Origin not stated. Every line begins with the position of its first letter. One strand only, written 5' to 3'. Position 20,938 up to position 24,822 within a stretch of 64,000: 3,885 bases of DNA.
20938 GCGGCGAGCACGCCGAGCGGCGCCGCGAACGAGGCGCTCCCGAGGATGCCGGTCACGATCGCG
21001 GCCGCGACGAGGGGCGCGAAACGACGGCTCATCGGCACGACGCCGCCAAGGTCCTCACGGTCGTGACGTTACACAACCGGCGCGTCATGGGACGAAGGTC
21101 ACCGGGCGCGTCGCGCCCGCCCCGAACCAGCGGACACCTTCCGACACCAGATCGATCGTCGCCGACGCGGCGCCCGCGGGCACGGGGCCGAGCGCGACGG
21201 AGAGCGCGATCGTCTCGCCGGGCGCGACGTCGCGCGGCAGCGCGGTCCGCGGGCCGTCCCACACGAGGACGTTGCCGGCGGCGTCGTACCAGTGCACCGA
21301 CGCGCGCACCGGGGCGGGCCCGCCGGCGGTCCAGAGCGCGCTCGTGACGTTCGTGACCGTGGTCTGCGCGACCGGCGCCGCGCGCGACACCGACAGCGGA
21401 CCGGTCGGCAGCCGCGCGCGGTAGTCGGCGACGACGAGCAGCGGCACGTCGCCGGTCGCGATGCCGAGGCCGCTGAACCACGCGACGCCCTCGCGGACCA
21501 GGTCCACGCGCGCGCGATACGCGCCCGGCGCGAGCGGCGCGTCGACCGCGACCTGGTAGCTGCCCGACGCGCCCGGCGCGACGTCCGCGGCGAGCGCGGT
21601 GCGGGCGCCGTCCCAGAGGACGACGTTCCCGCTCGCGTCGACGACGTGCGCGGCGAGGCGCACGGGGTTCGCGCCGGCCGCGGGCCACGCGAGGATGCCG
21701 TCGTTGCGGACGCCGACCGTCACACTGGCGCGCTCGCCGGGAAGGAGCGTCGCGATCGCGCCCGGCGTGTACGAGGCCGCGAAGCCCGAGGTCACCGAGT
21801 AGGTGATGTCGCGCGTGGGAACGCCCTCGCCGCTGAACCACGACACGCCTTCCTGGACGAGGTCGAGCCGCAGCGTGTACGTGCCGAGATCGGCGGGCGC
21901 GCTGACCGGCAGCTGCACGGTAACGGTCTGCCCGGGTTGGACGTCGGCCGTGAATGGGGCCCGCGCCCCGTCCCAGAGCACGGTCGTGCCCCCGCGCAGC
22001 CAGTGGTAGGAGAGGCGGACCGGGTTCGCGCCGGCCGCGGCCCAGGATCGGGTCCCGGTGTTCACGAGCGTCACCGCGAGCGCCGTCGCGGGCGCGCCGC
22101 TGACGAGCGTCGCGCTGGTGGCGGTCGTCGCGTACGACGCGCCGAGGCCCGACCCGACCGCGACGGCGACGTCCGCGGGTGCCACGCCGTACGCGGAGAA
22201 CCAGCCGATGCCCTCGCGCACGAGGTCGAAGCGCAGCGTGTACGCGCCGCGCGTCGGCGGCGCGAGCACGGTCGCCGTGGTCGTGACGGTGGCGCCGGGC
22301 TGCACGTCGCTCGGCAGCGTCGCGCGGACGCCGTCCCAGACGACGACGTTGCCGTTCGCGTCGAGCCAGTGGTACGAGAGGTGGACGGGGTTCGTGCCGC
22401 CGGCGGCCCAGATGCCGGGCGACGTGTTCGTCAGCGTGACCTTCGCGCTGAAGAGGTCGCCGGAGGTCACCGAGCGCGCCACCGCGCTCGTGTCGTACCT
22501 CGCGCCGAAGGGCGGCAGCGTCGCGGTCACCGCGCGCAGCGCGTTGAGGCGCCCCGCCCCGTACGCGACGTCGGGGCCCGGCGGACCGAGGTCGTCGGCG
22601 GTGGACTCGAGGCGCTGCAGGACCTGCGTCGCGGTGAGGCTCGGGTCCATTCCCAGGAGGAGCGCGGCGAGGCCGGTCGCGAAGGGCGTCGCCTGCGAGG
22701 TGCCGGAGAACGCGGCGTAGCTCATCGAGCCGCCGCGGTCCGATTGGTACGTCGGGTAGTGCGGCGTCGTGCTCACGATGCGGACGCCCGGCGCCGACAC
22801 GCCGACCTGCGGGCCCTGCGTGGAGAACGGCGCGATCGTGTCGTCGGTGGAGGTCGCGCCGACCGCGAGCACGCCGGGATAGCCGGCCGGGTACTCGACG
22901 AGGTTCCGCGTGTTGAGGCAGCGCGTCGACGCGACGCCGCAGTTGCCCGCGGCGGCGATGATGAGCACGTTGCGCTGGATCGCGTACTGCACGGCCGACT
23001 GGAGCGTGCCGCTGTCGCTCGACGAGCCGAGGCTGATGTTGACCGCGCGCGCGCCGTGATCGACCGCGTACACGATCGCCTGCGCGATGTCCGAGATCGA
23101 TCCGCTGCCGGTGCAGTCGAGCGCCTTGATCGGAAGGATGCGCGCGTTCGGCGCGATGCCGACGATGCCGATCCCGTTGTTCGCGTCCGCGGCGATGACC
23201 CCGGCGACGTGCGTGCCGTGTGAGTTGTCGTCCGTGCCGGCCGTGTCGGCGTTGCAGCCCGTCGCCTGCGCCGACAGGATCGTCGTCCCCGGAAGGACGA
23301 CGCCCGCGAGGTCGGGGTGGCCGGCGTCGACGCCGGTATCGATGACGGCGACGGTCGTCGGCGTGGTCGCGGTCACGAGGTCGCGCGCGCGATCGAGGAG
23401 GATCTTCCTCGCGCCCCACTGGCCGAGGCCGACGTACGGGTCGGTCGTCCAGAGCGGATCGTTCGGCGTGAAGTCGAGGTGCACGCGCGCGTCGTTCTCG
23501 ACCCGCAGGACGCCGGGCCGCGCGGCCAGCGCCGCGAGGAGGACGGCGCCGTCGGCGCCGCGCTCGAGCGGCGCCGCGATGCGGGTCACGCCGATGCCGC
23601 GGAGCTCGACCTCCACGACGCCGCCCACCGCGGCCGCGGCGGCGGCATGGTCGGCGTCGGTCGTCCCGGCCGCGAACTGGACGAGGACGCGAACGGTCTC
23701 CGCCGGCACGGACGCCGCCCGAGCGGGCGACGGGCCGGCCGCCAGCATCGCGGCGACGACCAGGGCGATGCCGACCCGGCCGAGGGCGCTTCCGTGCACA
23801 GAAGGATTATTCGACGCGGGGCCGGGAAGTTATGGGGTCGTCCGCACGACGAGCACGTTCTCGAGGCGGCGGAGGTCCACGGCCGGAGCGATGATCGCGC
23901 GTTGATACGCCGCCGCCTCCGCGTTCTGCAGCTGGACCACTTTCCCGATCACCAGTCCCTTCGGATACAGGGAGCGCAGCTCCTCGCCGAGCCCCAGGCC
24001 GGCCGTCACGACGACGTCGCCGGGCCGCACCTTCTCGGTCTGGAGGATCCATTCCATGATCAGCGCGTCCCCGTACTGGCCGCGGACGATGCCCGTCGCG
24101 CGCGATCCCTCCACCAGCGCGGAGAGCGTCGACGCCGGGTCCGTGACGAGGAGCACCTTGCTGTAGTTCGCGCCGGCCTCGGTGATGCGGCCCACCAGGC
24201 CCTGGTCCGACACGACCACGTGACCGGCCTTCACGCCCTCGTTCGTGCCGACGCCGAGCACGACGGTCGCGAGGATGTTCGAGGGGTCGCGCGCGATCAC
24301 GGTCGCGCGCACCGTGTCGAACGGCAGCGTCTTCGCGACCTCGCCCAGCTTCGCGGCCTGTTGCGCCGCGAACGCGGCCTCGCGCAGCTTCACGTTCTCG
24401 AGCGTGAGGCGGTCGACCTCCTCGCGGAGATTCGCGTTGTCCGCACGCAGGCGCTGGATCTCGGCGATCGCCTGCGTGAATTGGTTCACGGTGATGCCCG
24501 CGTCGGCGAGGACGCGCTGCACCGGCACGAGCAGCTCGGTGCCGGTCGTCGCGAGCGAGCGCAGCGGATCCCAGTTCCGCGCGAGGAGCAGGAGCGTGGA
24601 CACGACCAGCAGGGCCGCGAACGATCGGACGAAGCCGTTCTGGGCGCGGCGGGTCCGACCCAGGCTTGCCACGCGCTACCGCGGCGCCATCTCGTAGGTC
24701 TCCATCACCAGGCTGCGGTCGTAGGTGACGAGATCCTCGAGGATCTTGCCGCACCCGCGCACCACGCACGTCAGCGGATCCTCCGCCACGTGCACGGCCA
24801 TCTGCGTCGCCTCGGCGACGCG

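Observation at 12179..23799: Three adjacent secreted hydrolases of different catalytic classes share one tandem four-tryptophan (FW/NBR1-like) repeat module, next to mreBC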

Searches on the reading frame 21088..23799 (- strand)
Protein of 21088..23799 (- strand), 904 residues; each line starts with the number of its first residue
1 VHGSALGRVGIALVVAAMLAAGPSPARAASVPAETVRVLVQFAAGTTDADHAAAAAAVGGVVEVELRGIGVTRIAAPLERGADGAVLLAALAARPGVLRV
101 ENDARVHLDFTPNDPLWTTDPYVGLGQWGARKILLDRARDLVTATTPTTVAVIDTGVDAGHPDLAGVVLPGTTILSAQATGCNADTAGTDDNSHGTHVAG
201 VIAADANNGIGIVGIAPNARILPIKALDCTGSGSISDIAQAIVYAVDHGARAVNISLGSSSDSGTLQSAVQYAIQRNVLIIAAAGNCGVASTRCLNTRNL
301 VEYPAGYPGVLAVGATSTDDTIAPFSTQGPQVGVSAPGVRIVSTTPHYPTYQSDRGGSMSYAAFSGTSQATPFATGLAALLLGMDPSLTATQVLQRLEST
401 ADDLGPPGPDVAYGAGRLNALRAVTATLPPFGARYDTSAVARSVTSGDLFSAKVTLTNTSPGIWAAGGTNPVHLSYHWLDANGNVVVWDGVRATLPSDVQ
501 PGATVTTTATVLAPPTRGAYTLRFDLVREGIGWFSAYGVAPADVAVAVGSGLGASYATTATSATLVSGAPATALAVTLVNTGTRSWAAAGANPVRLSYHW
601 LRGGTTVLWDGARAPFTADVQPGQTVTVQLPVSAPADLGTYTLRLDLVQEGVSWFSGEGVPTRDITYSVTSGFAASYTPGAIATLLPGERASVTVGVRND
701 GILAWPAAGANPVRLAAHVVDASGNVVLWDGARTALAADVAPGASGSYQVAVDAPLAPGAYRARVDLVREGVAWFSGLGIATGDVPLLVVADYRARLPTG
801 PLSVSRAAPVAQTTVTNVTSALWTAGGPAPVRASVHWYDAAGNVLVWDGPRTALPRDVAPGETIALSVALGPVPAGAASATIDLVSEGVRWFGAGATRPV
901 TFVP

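Call 4: search_protein_families(library=pfam, proteins=[window:21088-23799:-], max_evalue=0.01)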
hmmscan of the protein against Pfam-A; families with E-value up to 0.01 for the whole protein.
window:21088-23799:- (904 aa): 4 families
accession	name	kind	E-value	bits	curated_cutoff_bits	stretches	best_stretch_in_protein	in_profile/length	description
PF00082.27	Peptidase_S8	-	2.4e-57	194.9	21.8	1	148-416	4-288/288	Subtilase family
PF16158.11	N_BRCA1_IG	-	4.7e-09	37.2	28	0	578-649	20-92/108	Ig-like domain from next to BRCA1 gene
PF16353.11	LacZ_4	-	0.00019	22.1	27.3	0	595-649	16-66/87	Beta-galactosidase, domain 4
PF20009.4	GEVED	-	0.0068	17.6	24.4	0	477-527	4-54/78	GEVED domain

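Call 51: search_protein_families(library=ncbifam, proteins=[window:21088-23799:-], max_evalue=0.001)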
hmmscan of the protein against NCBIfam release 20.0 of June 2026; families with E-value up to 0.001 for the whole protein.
window:21088-23799:- (904 aa): 7 families
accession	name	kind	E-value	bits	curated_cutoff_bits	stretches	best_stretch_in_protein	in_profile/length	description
TIGR03921.1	T7SS_mycosin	equivalog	1e-70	238.7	278.75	1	148-444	15-307/353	type VII secretion-associated serine protease mycosin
NF033595.1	denti_PrtP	equivalog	2.6e-43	148.5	300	2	252-453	341-535/606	dentilisin complex serine proteinase subunit PrtP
TIGR03895.1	protease_PatA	subfamily_domain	6.9e-21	74.6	421.05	1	194-385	1-180/606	PatA/PatG family cyanobactin maturation protease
NF049966.1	QH_SP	equivalog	1.5e-18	67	165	1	150-401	2-211/219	subtilisin-like serine protease QhpE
NF038353.1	FxLYD_dom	domain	1.2e-07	31.5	23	0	472-518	21-64/71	FxLYD domain-containing protein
NF040553.1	SGO_0316_fam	subfamily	7.9e-06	23.8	1400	1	184-290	350-467/1486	SGO_0316/SGO_0317 family LPXTG-anchored serine peptidase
NF040809.1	germ_prot_CspBA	exception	0.0006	17.5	1250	0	182-293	712-830/1099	bifunctional germination protease/germinant receptor pseudoprotease CspBA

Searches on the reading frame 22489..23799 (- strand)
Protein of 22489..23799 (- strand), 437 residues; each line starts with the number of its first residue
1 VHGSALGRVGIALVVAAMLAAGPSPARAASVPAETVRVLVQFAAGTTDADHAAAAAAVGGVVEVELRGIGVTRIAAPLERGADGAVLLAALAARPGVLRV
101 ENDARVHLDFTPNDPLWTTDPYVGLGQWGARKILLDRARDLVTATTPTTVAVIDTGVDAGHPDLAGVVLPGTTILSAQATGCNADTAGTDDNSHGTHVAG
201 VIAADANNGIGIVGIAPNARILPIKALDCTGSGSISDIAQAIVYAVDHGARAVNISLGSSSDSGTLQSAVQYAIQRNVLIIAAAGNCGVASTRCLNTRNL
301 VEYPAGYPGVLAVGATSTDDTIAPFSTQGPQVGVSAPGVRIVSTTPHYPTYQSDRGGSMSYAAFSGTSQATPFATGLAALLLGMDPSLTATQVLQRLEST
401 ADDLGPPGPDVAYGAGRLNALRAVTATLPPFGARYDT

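Call 79: search_solved_structures(query=window:22489-23799:-, max_evalue=1e-10, show_alignments=1)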
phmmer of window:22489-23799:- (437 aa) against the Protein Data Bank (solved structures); distinct sequences matched with E-value up to 1e-10: 162 (the best 60 are shown).
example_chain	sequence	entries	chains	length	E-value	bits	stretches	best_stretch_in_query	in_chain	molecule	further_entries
1dbi_A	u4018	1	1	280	3.6e-54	187.9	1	119-425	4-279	AK.1 SERINE PROTEASE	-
1thm_A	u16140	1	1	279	8.4e-47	163.7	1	119-424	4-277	THERMITASE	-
1tec_E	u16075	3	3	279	1.6e-46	162.8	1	119-424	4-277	THERMITASE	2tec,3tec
1a2q_A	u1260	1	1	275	9.3e-45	156.9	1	148-422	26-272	SUBTILISIN BPN'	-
1sbi_A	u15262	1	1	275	1.2e-44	156.6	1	148-422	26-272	SUBTILISIN 8397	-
1sbh_A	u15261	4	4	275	2.4e-44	155.6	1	148-421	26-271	SUBTILISIN 8397+1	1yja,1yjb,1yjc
1lw6_E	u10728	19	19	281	2.4e-44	155.6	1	148-422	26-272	SUBTILISIN BPN' | Subtilisin BPN' precursor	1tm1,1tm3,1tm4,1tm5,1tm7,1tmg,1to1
1sbn_E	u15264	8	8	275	3.1e-44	155.2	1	148-422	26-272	SUBTILISIN NOVO BPN' | SUBTILISIN BPN'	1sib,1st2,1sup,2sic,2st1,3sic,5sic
1s02_A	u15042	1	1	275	3.4e-44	155.1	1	148-421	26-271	SUBTILISIN BPN'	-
1aqn_A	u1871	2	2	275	4.6e-44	154.7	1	148-422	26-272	SUBTILISIN 8324 | SUBTILISIN BPN'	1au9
1sub_A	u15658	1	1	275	5.1e-44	154.5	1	148-422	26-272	SUBTILISIN BPN' CRB-S3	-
1ak9_A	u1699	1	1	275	6.3e-44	154.2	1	148-422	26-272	SUBTILISIN 8321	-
1s01_A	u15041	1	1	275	6.8e-44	154.1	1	148-422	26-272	Subtilisin BPN'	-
2sni_E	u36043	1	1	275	8.7e-44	153.7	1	148-422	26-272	SUBTILISIN NOVO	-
1ubn_A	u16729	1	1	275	1e-43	153.5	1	148-422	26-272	PROTEIN (SELENOSUBTILISIN BPN)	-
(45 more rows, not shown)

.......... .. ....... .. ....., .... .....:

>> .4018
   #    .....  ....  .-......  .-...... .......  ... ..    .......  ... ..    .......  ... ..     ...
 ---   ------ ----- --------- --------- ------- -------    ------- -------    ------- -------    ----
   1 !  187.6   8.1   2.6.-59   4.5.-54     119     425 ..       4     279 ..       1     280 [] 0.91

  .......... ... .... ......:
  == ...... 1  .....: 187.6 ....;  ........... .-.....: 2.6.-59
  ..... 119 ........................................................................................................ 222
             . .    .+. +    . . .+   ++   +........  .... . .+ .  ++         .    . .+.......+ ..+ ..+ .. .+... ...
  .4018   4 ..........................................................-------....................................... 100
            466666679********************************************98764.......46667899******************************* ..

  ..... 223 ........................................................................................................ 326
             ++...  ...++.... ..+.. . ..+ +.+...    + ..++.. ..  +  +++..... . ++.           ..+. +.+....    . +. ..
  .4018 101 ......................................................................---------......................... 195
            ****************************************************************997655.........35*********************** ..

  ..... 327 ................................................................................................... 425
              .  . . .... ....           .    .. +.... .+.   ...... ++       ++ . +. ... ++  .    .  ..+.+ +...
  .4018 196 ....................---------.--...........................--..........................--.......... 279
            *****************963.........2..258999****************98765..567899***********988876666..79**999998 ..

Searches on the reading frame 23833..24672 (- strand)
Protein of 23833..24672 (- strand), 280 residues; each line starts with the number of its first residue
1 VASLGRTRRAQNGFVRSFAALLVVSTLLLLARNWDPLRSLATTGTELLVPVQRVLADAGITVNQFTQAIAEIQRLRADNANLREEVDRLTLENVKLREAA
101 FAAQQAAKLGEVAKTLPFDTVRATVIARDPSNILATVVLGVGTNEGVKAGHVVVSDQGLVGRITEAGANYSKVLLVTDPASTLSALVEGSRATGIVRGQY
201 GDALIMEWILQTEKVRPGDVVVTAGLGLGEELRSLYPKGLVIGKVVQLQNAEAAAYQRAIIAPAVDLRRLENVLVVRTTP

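Call 4: search_protein_families(library=pfam, proteins=[window:23833-24672:-], max_evalue=0.01)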
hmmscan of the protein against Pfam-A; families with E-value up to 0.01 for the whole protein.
window:23833-24672:- (280 aa): 1 family
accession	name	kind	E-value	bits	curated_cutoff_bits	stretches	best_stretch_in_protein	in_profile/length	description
PF04085.20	MreC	-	6.2e-40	136.8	28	1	125-276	1-146/147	Rod shape-determining protein MreC, barrel core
